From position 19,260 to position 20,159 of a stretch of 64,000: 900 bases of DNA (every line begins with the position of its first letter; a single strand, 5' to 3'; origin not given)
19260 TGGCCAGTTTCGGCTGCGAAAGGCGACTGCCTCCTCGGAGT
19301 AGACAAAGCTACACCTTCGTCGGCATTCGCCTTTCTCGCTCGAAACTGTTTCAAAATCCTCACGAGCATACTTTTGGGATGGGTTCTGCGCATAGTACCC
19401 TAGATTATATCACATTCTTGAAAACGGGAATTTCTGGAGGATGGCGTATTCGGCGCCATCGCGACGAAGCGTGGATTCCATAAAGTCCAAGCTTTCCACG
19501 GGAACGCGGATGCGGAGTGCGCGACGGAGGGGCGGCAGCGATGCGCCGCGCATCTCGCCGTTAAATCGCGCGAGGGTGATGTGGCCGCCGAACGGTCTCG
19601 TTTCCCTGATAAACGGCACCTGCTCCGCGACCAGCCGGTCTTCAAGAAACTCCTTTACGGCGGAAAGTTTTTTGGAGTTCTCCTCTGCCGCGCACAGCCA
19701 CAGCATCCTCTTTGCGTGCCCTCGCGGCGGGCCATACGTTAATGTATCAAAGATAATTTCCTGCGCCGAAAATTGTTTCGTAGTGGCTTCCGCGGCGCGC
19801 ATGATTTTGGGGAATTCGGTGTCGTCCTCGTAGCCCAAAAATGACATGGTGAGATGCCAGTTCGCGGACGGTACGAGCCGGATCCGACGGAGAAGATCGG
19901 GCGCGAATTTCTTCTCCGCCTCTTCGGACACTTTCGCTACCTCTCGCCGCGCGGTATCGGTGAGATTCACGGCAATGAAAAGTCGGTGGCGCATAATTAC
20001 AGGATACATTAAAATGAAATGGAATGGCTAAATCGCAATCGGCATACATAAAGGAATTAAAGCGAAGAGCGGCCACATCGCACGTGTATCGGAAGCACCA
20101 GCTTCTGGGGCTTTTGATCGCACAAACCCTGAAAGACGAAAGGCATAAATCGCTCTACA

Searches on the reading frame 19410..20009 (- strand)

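Call 54: search_protein_families(library=pfam, proteins=[window:19410-20009:-], max_evalue=0.001)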
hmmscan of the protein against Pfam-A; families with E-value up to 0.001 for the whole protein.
window:19410-20009:- (199 aa): 2 families
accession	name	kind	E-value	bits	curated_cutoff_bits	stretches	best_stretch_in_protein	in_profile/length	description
PF02834.22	LigT_PEase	-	6.7e-10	39.5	23.3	1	40-104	24-87/87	LigT like Phosphoesterase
PF13563.12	2_5_RNA_ligase2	-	1.7e-05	25.3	27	1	50-178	25-147/152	2'-5' RNA ligase superfamily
